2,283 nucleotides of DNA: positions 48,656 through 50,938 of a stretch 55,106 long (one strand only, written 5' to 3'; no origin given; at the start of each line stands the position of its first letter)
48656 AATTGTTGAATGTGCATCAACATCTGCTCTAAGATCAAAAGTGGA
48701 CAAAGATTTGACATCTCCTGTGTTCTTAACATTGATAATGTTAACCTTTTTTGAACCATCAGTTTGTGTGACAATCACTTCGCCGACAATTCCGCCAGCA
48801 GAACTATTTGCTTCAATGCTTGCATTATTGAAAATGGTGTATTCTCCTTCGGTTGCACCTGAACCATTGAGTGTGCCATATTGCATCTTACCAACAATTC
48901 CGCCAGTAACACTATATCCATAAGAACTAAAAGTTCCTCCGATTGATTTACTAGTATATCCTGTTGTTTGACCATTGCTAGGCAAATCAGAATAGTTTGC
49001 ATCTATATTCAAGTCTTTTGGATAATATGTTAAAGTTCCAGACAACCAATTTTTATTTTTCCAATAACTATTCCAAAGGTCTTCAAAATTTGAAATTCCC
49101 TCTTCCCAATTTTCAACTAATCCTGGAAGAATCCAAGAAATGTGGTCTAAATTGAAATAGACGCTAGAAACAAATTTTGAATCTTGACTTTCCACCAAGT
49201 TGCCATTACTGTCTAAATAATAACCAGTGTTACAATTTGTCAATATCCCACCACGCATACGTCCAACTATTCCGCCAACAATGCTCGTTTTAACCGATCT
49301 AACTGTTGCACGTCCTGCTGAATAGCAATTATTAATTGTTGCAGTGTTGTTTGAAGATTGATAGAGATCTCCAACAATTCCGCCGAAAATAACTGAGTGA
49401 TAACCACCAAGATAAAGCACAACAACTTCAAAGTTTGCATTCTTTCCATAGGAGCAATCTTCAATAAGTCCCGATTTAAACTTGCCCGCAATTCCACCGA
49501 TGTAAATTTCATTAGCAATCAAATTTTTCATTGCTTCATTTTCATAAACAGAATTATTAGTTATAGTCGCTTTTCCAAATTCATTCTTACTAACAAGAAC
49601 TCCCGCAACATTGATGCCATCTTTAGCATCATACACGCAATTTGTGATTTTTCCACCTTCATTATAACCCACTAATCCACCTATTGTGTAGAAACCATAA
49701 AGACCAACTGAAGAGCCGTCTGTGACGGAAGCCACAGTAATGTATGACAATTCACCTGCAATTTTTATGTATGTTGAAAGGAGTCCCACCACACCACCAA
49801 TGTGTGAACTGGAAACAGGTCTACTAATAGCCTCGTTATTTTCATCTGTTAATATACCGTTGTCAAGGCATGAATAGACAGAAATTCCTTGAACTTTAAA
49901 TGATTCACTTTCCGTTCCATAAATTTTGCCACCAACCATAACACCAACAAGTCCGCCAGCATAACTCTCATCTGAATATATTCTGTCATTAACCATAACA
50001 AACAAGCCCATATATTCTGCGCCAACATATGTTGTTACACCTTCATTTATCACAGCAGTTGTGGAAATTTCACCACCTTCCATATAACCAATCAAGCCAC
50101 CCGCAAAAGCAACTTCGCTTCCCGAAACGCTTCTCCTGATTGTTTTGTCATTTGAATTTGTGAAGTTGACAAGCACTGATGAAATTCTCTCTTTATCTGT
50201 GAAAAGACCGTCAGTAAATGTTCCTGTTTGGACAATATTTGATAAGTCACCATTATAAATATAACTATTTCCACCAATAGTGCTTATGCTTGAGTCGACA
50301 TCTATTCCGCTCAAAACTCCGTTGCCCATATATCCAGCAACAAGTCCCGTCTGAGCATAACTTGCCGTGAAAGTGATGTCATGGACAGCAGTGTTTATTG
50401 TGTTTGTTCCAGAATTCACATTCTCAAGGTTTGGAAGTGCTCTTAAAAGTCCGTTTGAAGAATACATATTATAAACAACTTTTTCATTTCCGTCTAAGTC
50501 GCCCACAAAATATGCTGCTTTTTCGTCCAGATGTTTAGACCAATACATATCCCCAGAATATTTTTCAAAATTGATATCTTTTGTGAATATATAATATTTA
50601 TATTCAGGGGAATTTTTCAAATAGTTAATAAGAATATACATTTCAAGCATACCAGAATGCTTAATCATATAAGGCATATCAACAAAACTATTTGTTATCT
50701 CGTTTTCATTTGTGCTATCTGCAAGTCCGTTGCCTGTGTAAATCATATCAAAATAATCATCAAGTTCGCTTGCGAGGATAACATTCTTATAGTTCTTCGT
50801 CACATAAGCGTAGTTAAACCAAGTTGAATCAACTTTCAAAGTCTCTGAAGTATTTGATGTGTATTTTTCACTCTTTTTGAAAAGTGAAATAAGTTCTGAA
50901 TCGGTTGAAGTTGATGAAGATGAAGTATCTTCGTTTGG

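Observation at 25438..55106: Tandem giant ORFs (at least 4197 aa and about 5628 aa) encoding GLUG-repeat beta-helix surface proteins fill about 54% of the window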

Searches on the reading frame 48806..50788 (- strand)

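Call 77: search_protein_families(library=pfam, proteins=[window:48806-50788:-], max_evalue=1)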
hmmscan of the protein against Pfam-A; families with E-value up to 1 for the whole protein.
window:48806-50788:- (661 aa): 1 family
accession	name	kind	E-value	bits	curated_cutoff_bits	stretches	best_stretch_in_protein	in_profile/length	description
PF07581.17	Glug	-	0.00084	20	20.5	1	368-384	4-21/28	The GLUG motif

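Call 115: search_protein_families(library=ncbifam, proteins=[window:48806-50788:-], max_evalue=0.1)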
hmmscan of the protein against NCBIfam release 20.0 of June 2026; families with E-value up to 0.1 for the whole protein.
window:48806-50788:- (661 aa): 0 families
